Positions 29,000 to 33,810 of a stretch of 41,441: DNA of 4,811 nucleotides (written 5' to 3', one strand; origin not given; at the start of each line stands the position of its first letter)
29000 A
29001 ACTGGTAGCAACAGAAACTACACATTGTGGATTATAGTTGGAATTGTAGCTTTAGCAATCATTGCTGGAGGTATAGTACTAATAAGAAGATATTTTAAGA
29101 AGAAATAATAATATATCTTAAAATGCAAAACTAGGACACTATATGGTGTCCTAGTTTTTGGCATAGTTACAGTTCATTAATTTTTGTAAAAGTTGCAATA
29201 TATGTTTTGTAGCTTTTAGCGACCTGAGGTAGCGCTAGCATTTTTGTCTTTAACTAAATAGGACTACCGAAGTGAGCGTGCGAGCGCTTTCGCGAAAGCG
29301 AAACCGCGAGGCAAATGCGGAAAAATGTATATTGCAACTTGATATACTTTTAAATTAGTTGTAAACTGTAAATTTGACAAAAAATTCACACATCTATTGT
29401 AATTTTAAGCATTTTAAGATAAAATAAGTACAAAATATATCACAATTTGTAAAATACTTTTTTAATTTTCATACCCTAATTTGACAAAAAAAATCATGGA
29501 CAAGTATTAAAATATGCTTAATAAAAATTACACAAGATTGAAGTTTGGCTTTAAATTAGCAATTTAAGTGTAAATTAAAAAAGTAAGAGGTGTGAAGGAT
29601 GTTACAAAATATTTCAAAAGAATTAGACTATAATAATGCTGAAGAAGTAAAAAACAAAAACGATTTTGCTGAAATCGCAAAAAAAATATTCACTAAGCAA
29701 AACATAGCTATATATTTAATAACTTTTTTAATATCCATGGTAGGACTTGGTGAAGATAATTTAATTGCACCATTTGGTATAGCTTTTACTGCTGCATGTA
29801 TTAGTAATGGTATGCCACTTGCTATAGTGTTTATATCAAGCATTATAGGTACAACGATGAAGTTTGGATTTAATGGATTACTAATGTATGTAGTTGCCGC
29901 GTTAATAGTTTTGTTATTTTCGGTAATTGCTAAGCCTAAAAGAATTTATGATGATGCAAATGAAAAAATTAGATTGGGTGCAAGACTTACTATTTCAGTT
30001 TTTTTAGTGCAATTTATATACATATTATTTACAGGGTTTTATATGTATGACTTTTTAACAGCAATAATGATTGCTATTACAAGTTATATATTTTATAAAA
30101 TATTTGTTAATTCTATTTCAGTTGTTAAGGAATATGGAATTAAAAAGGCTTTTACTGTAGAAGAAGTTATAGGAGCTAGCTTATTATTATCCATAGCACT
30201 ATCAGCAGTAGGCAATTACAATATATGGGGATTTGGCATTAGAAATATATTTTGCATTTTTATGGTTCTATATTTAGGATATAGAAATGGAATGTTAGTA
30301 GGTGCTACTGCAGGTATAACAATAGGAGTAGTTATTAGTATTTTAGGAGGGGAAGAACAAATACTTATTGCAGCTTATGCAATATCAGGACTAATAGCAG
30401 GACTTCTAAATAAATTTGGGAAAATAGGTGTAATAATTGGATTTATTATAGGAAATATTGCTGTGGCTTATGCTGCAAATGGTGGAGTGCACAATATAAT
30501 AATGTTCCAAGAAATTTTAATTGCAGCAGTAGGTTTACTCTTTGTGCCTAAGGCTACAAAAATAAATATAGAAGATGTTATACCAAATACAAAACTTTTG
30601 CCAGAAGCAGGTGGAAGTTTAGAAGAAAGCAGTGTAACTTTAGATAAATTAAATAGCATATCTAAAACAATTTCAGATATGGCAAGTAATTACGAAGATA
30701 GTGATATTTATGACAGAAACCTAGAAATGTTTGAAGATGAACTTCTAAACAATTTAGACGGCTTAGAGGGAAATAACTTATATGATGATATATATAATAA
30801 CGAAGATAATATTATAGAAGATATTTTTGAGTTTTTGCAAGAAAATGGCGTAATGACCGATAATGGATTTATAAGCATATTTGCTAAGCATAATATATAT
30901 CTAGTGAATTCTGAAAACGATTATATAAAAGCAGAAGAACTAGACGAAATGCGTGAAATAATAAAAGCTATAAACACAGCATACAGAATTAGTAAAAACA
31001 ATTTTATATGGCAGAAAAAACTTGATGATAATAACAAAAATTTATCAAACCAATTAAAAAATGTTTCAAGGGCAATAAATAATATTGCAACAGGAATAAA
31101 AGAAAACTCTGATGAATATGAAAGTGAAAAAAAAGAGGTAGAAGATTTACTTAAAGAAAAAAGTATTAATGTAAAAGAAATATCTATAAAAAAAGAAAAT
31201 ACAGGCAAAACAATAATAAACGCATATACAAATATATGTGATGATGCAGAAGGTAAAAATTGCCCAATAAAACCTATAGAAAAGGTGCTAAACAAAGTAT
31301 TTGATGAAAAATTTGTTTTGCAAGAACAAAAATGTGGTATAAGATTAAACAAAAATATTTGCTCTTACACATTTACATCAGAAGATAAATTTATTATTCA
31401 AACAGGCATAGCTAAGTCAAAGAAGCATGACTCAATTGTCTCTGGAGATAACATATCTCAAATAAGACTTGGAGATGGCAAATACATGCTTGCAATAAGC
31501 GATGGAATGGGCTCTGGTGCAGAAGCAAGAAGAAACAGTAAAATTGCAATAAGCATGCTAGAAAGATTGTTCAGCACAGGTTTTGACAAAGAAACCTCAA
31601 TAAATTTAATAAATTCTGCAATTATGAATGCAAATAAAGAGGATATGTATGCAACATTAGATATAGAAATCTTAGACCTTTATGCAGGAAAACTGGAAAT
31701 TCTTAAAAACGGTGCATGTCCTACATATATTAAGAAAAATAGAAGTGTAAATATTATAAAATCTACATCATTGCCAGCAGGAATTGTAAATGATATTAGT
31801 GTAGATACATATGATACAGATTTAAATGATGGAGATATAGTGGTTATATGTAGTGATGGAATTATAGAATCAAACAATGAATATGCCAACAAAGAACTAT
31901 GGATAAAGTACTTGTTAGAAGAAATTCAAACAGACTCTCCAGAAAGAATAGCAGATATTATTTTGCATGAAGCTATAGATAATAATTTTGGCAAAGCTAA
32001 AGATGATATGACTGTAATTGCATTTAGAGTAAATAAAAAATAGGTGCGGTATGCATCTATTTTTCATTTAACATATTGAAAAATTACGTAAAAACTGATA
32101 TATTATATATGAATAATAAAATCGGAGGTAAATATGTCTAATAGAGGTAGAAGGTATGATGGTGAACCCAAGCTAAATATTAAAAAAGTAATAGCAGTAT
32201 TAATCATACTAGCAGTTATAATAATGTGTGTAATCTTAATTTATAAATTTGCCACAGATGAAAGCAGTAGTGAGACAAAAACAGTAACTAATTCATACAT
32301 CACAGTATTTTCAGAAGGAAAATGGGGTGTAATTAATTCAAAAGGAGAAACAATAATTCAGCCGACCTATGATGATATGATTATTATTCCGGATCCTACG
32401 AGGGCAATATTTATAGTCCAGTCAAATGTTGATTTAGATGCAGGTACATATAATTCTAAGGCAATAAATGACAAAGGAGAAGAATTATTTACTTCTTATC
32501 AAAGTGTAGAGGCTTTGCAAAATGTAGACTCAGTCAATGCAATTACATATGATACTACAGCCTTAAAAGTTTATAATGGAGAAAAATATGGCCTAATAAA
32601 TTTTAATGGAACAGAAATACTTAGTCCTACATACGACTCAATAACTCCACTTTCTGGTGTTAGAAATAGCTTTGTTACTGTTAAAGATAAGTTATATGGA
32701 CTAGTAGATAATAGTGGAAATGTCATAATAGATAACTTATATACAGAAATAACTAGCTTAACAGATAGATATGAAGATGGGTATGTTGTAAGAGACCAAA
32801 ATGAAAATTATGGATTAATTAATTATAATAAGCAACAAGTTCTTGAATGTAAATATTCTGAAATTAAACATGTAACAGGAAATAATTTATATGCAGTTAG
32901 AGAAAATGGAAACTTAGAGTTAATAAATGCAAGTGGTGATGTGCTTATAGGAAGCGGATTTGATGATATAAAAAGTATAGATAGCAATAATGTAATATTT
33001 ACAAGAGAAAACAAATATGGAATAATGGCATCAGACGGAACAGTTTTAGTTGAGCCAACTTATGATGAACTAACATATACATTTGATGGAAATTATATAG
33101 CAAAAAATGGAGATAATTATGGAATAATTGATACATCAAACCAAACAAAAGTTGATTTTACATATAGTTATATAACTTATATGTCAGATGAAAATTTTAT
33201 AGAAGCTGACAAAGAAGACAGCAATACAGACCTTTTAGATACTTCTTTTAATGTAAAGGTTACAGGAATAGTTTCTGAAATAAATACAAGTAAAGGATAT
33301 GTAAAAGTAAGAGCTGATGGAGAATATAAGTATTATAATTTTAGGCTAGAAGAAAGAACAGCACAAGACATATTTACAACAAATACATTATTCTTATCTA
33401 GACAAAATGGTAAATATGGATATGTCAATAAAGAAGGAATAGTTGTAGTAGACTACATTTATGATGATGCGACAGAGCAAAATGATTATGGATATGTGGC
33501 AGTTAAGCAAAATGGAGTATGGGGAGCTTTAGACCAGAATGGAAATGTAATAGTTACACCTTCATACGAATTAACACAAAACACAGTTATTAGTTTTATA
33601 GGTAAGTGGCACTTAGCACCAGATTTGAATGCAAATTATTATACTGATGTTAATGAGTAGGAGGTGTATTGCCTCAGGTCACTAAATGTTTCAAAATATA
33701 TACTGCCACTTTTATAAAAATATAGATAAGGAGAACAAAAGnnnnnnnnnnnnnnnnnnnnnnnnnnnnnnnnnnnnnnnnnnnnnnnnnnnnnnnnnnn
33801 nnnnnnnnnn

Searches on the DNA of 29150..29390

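Call 24: search_rna_families(source=window, start=29150, end=29390, threshold=evalue, max_evalue=10, show_alignments=2)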
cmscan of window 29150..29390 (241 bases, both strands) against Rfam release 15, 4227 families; matches with E-value up to 10: 1.
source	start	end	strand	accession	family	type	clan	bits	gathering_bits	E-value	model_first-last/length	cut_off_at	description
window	29311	29337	+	RF02534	Noro_CRE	Cis-reg;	-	12.1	35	6.7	15-41/52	no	Norovirus cis-acting replication element (CRE)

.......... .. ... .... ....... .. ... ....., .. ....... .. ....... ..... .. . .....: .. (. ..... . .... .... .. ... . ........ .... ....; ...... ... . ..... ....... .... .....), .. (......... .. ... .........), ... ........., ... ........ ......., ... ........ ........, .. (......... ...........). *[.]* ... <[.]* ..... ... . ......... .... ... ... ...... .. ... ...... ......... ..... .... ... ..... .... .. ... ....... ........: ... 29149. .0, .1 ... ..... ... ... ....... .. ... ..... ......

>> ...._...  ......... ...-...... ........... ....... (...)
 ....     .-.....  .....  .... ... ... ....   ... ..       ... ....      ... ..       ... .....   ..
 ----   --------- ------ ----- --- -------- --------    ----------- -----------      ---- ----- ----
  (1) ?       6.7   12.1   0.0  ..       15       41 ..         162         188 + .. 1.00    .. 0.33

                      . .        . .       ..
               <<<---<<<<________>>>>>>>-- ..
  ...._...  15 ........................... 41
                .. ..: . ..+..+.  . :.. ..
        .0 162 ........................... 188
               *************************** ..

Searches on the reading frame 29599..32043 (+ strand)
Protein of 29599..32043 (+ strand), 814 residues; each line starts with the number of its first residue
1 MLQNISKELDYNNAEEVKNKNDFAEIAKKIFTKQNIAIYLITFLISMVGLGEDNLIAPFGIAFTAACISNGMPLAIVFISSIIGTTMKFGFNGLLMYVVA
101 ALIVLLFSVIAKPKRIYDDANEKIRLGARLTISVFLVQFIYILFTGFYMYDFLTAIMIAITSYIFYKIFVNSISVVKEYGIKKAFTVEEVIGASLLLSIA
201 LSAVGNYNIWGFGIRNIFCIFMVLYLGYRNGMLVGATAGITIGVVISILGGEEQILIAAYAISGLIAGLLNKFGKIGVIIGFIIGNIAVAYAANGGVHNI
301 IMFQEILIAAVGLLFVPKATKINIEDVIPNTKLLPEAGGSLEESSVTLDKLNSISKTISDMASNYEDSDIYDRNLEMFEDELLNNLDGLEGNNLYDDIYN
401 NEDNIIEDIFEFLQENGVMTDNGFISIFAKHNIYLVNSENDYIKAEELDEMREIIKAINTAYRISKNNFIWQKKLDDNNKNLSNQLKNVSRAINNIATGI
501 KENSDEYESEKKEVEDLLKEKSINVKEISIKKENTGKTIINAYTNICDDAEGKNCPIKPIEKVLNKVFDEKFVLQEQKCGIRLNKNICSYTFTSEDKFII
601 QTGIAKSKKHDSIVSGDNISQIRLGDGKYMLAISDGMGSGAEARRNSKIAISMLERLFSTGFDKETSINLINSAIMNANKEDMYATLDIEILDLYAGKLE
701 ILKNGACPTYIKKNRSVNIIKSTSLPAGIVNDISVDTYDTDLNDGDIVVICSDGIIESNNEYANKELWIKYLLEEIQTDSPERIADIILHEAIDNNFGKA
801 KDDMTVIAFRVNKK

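Call 26: search_protein_families(library=pfam, proteins=[window:29599-32043:+])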
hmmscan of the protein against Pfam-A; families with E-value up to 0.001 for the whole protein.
window:29599-32043:+ (814 aa): 3 families
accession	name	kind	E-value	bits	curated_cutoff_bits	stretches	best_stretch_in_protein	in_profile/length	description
PF19732.4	SpoIIE_N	-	6.9e-43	147.5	27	2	13-332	19-333/605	Stage II sporulation protein E N-terminal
PF07228.17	SpoIIE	-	8.5e-29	101.3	25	1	626-811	2-191/192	Stage II sporulation protein E (SpoIIE)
PF13672.11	PP2C_2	-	3.8e-05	23.8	24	0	607-684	4-77/209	Protein phosphatase 2C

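Call 49: find_encoding_contigs(protein=window:29599-32043:+, flank=4000, max_places=10)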
Protein window:29599-32043:+ (814 aa): 2 contigs read that carry it; 1 place shown.
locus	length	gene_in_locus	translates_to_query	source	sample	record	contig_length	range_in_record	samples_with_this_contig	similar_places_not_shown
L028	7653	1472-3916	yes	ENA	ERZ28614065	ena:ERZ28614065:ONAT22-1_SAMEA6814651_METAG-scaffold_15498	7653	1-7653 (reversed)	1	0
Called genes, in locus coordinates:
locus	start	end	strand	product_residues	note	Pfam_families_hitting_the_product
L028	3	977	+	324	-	?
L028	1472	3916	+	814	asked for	PF19732:SpoIIE_N, PF13672:PP2C_2 (faint), PF07228:SpoIIE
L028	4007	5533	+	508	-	PF14903:WG_beta_rep (faint)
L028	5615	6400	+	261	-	-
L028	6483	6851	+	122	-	PF01648:ACPS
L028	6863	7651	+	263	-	?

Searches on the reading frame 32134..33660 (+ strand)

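Call 26: search_protein_families(library=pfam, proteins=[window:32134-33660:+])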
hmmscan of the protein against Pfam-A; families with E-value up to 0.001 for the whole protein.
window:32134-33660:+ (508 aa): 1 family
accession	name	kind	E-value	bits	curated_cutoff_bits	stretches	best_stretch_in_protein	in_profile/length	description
PF14903.11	WG_beta_rep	-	3.4e-38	129.8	25.6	3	226-260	1-34/35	WG containing repeat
